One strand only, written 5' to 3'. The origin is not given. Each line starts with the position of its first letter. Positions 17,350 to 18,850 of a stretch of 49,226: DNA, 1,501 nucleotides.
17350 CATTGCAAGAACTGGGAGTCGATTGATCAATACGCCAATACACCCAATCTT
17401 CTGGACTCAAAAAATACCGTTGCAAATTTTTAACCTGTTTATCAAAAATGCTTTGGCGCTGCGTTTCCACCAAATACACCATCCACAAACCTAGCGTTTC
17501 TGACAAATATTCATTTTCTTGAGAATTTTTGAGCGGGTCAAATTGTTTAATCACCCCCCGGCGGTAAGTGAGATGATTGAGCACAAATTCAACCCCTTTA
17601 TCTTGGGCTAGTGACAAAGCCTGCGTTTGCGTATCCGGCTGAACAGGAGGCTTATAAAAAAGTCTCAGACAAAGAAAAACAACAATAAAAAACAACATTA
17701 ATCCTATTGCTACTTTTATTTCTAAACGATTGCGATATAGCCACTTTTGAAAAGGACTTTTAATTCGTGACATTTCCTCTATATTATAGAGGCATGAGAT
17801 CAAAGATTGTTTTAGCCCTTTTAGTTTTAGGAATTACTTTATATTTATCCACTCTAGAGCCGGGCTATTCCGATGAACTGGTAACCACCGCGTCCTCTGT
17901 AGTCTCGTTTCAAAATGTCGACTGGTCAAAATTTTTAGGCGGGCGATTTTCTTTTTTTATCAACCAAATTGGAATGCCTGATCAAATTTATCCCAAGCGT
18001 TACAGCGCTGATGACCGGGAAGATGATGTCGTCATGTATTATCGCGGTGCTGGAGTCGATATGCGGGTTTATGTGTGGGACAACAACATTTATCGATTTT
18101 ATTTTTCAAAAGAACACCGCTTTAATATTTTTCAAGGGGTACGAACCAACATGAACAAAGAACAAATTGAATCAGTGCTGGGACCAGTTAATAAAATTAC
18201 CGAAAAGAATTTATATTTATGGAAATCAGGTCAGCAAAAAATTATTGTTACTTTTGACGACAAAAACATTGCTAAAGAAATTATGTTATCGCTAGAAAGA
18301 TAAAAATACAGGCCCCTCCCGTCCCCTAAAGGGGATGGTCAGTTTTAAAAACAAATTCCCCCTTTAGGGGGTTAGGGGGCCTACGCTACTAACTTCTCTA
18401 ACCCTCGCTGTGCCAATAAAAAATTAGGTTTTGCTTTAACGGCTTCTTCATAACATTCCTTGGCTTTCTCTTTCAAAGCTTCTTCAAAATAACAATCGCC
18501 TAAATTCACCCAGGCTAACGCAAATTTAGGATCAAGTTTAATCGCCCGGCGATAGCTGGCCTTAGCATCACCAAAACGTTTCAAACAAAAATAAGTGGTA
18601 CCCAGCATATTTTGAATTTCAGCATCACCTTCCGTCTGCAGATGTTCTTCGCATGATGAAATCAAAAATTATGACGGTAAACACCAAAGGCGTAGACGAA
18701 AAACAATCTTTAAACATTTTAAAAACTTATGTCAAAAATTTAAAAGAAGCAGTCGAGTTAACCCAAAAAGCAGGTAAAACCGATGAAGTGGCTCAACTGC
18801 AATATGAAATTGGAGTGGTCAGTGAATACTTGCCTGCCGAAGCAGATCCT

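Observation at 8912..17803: Hybrid synthase-dependent exopolysaccharide operon mixing Bcs-, Pga- and Pel-like parts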

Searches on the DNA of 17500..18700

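Call 97: search_rna_families(source=window, start=17500, end=18700, threshold=evalue, max_evalue=1)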
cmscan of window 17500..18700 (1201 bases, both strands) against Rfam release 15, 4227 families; matches with E-value up to 1: 2.
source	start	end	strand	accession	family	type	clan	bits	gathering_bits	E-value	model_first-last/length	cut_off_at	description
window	17672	17716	-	RF04344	Plastid-psbA-3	Cis-reg;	CL00153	22.3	48.4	0.29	1-57/57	no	Plastid-psbA-3 3UTR RNA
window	18315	18379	+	RF00639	mir-515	Gene; miRNA;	CL00096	19.6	68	0.85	1-87/87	no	mir-515 microRNA precursor family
